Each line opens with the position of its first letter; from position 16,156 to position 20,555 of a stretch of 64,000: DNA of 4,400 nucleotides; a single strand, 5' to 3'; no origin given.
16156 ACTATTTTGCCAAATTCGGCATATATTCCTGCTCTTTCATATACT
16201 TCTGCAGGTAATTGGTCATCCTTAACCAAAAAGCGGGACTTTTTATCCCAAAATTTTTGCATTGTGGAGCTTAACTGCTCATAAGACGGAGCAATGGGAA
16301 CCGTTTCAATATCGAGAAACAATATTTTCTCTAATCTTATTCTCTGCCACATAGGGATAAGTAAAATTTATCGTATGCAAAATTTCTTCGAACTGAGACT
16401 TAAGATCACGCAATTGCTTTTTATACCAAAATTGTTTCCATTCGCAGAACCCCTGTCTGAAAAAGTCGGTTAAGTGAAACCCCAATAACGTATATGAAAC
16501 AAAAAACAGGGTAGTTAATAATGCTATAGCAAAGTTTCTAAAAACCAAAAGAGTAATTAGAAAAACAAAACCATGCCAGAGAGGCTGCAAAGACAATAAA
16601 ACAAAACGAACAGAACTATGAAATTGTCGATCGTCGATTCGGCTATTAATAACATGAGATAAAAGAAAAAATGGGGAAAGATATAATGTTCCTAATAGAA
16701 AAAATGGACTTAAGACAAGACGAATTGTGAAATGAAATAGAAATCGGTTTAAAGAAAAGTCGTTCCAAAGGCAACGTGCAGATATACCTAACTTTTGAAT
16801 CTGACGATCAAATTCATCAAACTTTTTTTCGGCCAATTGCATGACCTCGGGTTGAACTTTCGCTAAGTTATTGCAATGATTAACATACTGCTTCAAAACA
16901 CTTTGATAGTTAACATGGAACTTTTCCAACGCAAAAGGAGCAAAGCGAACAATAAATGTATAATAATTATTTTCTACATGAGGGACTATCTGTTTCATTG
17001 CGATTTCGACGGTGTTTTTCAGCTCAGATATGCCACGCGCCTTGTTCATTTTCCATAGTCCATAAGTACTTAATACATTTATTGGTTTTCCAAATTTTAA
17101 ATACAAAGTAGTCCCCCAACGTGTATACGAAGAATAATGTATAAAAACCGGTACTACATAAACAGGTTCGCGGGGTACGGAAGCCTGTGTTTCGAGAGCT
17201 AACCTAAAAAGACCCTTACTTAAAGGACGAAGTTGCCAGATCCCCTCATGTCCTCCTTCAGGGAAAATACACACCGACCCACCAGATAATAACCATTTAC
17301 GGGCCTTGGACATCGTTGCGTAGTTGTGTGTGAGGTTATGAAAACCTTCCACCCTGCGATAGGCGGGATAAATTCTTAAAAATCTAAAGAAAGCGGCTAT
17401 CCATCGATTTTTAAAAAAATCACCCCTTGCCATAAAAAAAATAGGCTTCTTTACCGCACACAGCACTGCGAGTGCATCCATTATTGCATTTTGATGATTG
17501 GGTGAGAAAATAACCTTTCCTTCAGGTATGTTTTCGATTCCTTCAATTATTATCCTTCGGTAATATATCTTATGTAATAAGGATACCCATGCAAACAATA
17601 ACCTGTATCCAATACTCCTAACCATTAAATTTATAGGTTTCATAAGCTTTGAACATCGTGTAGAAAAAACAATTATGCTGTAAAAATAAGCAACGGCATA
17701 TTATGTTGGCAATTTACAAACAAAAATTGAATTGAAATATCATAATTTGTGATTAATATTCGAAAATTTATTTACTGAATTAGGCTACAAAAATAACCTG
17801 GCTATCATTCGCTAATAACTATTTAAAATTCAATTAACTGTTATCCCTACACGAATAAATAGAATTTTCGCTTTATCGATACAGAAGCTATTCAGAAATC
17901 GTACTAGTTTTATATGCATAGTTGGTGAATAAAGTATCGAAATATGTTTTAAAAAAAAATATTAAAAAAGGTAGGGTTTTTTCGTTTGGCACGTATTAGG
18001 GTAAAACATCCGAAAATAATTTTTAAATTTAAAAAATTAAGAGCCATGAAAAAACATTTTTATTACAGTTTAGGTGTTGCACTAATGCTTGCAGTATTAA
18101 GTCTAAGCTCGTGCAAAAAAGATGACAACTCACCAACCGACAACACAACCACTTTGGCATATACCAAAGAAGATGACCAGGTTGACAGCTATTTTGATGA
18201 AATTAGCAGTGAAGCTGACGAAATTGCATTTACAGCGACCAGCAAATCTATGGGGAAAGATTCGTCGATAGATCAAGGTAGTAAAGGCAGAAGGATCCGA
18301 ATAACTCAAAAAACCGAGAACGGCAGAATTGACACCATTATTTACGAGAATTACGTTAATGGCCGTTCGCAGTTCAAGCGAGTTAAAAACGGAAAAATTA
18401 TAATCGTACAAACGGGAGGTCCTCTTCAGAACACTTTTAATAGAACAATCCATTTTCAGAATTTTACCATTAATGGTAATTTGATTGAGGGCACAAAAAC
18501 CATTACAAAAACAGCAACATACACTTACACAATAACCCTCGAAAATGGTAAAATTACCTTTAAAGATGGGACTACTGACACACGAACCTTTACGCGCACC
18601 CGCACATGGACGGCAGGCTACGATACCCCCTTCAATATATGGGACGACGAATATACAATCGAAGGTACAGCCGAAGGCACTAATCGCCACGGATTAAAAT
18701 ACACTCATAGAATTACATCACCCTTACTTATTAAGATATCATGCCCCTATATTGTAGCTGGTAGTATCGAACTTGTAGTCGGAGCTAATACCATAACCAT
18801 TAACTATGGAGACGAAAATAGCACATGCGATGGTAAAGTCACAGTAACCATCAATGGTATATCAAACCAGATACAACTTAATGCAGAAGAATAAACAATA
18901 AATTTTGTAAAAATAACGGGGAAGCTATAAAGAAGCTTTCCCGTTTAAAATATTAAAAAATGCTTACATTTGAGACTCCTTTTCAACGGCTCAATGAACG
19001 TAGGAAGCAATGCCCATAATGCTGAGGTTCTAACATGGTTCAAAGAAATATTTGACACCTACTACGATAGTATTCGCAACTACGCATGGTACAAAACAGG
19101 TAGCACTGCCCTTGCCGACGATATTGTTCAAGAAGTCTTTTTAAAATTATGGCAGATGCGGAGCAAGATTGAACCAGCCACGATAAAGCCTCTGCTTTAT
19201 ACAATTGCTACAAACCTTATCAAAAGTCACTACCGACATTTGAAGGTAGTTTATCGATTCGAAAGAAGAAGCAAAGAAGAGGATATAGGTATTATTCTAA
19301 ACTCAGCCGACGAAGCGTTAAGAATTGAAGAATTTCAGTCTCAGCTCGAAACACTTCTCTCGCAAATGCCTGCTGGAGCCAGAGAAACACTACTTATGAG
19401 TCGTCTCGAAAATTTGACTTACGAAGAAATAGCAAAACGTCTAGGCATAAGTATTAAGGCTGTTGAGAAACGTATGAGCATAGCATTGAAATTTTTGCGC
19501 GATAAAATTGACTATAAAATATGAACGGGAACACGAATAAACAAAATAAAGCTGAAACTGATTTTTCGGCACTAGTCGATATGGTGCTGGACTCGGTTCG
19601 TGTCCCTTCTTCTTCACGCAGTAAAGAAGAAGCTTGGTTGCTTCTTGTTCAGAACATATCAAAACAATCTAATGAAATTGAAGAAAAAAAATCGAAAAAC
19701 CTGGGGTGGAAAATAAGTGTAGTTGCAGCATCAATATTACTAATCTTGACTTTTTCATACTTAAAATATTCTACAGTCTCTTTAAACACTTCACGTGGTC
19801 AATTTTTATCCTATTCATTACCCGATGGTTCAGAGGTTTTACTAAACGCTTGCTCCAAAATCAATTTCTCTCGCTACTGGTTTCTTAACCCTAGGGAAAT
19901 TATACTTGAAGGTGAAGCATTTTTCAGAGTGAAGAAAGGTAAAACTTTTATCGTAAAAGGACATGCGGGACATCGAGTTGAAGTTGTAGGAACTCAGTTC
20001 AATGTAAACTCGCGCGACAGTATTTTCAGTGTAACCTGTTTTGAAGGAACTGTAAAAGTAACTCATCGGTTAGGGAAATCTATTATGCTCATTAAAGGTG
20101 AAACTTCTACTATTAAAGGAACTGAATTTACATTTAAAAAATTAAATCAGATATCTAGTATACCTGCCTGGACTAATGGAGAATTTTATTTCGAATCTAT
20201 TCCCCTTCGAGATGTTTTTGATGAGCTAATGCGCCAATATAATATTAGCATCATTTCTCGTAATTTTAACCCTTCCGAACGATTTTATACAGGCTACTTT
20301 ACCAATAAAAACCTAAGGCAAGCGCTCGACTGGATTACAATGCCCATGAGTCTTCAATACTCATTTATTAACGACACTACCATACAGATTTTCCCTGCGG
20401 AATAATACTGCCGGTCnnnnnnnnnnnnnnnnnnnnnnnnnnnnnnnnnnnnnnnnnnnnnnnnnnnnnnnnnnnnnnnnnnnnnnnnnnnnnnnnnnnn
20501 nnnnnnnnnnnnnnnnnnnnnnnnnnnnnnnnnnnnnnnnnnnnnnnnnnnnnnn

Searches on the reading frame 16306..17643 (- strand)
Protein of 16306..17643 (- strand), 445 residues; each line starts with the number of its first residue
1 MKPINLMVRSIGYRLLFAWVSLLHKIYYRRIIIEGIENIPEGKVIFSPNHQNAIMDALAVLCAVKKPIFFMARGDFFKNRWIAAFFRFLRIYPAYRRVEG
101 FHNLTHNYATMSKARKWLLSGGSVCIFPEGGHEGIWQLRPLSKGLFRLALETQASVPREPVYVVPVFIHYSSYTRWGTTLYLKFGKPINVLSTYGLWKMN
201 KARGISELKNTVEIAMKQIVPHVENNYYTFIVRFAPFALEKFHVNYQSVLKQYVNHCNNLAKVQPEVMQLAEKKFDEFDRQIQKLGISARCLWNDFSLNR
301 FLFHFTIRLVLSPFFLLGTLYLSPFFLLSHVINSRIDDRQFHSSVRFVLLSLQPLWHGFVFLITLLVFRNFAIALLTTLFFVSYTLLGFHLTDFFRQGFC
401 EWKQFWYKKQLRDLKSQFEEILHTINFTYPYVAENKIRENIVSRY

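Call 50: search_protein_families(library=pfam, proteins=[window:16306-17643:-], max_evalue=0.00001)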
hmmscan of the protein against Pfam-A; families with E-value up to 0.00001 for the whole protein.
window:16306-17643:- (445 aa): 1 family
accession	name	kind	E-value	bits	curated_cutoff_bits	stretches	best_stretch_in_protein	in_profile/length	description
PF01553.26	Acyltransferase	-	2.2e-19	70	23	1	30-168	1-131/132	Acyltransferase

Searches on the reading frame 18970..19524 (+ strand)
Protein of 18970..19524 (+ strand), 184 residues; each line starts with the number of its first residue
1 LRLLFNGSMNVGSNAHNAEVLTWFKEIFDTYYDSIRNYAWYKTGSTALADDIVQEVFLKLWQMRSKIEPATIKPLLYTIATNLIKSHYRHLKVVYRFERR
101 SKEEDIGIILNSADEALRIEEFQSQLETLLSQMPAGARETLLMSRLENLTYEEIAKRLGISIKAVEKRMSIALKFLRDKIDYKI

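Call 74: search_protein_families(library=pfam, proteins=[window:18970-19524:+], max_evalue=0.001)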
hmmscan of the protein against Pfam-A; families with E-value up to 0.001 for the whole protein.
window:18970-19524:+ (184 aa): 4 families
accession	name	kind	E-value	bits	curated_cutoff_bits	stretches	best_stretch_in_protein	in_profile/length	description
PF08281.18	Sigma70_r4_2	-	1e-14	54.3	25.7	1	125-176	3-54/54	Sigma-70, region 4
PF04542.20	Sigma70_r2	-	1.6e-12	47.4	24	1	28-91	2-68/71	Sigma-70 region 2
PF04545.22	Sigma70_r4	-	5.5e-09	35.8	24.1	1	129-177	1-49/50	Sigma-70, region 4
PF07638.17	Sigma70_ECF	-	1.6e-06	28.6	21.1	1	109-178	116-181/185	ECF sigma factor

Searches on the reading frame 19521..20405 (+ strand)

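Call 74: search_protein_families(library=pfam, proteins=[window:19521-20405:+], max_evalue=0.001)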
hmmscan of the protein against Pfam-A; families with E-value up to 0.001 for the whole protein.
window:19521-20405:+ (294 aa): 2 families
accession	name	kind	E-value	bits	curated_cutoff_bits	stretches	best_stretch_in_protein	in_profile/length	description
PF04773.18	FecR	-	7.8e-14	52.3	24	1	88-179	3-97/97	FecR protein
PF16344.10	FecR_C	-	4.8e-10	39.8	24.4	1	221-290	1-70/70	FecR, C-terminal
